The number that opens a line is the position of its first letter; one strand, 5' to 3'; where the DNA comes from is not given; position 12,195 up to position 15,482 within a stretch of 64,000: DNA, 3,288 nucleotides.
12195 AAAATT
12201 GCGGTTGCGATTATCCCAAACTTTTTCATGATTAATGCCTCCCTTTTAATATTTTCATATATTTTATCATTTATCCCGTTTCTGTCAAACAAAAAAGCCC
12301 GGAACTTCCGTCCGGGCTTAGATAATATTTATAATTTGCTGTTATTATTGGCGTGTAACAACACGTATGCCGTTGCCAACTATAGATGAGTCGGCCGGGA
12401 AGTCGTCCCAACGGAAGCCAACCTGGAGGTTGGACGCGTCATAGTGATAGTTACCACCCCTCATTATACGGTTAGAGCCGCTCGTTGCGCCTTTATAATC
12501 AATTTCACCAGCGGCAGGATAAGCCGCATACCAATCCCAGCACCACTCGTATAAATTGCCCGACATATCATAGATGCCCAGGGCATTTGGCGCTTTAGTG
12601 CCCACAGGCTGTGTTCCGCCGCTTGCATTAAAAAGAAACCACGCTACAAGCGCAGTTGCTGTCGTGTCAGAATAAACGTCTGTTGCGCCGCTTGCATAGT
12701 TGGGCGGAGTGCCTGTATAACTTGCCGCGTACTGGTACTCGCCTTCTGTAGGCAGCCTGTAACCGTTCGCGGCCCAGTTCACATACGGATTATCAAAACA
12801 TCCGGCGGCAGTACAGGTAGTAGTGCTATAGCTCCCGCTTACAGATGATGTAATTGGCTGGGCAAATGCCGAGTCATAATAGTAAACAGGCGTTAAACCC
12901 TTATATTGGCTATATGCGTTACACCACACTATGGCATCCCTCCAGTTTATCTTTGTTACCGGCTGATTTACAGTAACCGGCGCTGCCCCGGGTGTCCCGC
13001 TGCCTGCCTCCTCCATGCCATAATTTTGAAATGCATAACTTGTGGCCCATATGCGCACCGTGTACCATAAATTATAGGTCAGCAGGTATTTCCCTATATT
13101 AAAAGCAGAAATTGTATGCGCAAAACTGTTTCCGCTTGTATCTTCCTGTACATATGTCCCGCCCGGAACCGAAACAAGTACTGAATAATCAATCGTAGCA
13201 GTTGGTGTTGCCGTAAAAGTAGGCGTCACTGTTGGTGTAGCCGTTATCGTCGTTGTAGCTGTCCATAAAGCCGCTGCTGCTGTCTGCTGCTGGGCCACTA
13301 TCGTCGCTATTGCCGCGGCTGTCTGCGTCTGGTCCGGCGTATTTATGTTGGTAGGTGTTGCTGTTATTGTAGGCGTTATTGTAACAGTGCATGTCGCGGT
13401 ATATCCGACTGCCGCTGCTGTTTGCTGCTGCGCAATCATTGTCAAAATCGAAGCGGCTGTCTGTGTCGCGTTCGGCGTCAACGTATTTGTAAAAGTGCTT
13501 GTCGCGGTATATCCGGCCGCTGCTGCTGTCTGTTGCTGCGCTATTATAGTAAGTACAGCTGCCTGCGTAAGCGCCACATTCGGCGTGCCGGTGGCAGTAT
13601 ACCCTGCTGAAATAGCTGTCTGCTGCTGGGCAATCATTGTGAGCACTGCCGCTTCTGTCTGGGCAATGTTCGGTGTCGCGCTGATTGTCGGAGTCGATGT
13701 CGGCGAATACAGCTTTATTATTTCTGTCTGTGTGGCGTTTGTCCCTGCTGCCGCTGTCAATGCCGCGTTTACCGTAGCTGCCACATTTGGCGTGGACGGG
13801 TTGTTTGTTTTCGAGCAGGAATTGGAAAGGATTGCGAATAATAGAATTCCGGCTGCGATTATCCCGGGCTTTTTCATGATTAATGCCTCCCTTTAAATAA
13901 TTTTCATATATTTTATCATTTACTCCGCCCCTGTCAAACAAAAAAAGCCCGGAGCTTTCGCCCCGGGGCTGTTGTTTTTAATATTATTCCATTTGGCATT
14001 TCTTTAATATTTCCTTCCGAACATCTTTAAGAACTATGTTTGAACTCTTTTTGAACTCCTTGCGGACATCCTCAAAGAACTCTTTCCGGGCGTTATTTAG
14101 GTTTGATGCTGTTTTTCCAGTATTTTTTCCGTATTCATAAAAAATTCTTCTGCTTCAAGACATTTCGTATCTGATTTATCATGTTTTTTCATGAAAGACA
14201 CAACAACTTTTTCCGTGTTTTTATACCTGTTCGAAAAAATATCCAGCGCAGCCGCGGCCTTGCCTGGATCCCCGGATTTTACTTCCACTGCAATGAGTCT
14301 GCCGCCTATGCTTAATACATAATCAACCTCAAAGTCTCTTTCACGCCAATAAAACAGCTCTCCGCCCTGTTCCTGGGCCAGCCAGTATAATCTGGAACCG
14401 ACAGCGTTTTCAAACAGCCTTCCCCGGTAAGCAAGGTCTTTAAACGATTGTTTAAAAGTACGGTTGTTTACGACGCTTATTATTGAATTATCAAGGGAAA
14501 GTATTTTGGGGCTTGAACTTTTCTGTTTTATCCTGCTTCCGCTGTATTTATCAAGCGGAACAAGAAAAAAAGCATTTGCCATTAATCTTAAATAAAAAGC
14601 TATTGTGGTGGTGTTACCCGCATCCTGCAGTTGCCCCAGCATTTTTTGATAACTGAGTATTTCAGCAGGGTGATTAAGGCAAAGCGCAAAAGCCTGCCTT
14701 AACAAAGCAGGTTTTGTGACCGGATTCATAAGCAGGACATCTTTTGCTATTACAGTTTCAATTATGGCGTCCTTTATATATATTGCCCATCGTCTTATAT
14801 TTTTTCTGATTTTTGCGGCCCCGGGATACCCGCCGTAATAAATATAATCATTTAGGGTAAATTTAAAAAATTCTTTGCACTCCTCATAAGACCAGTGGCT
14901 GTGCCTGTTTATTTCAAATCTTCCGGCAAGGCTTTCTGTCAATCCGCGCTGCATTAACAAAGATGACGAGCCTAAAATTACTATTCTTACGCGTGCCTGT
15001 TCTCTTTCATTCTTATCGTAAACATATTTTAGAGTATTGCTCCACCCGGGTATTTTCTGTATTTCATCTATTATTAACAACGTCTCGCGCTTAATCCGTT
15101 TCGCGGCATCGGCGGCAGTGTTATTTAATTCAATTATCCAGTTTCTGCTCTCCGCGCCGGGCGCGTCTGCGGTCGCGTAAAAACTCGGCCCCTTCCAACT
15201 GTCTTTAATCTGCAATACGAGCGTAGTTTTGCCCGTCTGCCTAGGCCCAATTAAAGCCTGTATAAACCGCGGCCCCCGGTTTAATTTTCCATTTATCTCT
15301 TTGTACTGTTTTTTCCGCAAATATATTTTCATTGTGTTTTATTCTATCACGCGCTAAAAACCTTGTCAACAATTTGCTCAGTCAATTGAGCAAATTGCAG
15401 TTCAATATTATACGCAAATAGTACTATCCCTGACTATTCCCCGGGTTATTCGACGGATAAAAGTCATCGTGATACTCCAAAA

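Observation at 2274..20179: Tandem multigene family of surface lipoproteins sharing one regulatory/leader cassette but carrying different C-terminal domains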

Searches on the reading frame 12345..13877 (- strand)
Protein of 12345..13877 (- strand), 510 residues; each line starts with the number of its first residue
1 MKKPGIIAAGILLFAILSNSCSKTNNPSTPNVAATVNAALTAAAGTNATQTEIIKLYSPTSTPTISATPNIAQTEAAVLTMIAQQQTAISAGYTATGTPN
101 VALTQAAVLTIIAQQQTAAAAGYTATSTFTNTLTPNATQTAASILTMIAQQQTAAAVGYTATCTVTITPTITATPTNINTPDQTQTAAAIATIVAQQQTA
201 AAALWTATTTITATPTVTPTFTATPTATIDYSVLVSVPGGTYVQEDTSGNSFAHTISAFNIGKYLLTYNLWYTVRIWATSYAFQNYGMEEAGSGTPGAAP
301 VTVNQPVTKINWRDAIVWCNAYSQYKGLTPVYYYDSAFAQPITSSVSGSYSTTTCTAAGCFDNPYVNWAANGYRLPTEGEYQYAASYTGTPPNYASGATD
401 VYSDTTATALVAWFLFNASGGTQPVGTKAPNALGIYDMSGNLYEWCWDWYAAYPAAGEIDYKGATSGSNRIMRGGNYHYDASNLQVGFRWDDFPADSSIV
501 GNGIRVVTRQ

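Call 6: search_protein_families(library=pfam, proteins=[window:12345-13877:-], max_evalue=0.01)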
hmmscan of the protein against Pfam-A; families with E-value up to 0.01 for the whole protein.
window:12345-13877:- (510 aa): 1 family
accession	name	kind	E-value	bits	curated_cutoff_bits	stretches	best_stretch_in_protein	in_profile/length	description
PF03781.23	FGE-sulfatase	-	9e-29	101.3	23.3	1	234-507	5-254/255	Sulfatase-modifying factor enzyme 1-like domain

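Call 81: find_encoding_contigs(protein=window:12345-13877:-, flank=10000, max_places=6)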
Protein window:12345-13877:- (510 aa): no gene with exactly this product is on record in the collection.

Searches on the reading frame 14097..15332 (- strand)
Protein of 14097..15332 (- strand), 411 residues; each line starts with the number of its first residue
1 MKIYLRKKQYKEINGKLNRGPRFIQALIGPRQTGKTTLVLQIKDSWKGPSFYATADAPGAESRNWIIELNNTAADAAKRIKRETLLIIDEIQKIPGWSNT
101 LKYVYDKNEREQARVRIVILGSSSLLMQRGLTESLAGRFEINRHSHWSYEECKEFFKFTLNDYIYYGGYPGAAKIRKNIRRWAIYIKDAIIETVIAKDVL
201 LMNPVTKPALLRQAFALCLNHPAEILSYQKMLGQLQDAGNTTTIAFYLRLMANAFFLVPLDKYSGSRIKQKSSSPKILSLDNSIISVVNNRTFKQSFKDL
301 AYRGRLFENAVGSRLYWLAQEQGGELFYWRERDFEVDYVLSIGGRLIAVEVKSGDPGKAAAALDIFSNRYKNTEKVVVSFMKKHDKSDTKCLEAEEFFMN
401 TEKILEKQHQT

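Call 58: search_protein_families(library=pfam, proteins=[window:14097-15332:-], max_evalue=0.001)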
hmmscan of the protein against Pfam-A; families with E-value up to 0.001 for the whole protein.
window:14097-15332:- (411 aa): 5 families
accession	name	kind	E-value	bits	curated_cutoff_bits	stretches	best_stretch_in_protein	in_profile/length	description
PF13635.12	DUF4143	-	5.6e-24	85.1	28.1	1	197-354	2-160/160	Domain of unknown function (DUF4143)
PF13173.12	AAA_14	-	3.5e-23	82.5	27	1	24-151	4-127/129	AAA domain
PF01637.24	ATPase_2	-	8.8e-09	35.9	33.2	0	6-43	4-41/225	ATPase domain predominantly from Archaea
PF13401.12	AAA_22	-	1.2e-05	26.1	27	0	66-125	68-126/130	AAA domain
PF00004.35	AAA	-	3.3e-05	24.8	21.2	1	27-141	3-125/131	ATPase family associated with various cellular activities (AAA)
